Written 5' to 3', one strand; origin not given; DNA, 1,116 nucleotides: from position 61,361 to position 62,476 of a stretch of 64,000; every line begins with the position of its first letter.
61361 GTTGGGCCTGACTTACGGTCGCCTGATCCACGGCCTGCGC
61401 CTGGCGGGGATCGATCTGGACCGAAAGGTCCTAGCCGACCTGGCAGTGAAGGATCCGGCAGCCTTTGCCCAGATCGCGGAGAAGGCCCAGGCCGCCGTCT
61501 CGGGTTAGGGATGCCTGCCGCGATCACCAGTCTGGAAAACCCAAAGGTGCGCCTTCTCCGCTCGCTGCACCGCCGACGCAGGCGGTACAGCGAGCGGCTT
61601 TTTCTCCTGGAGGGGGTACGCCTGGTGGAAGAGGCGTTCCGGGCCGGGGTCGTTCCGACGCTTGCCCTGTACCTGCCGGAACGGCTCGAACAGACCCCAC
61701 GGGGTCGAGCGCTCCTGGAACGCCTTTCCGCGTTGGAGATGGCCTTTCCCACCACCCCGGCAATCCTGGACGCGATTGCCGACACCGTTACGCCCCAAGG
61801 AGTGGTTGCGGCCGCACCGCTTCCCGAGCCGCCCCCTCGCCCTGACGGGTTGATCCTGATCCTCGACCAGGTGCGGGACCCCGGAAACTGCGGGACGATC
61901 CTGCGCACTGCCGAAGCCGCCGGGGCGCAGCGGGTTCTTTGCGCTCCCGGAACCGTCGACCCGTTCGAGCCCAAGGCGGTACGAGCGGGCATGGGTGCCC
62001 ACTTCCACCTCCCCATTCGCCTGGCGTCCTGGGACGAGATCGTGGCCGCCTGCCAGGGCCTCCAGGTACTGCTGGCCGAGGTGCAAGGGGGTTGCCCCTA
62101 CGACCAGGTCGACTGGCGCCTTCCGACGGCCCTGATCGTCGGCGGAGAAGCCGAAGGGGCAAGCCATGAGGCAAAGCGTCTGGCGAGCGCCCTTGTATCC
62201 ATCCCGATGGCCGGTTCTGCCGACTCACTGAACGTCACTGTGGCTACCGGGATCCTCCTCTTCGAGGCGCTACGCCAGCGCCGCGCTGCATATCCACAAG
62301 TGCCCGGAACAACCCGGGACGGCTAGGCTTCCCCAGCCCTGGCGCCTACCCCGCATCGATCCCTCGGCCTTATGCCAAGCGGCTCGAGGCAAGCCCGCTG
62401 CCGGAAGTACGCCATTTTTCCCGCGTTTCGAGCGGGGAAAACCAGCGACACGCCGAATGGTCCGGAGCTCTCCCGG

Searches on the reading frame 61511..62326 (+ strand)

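Call 58: search_protein_families(library=pfam, max_evalue=0.00001, proteins=[window:61511-62326:+])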
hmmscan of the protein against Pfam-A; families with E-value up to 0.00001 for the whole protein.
window:61511-62326:+ (271 aa): 3 families
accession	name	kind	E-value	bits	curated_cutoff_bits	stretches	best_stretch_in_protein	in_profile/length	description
PF00588.24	SpoU_methylase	-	1.7e-36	125.9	29.7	1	114-251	2-142/142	SpoU rRNA Methylase family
PF22435.1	MRM3-like_sub_bind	-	4.2e-16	59.6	27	1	10-100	1-84/84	MRM3-like substrate binding domain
PF08032.17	SpoU_sub_bind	-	3.9e-07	30.8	22.8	1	32-107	1-75/76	RNA 2'-O ribose methyltransferase substrate binding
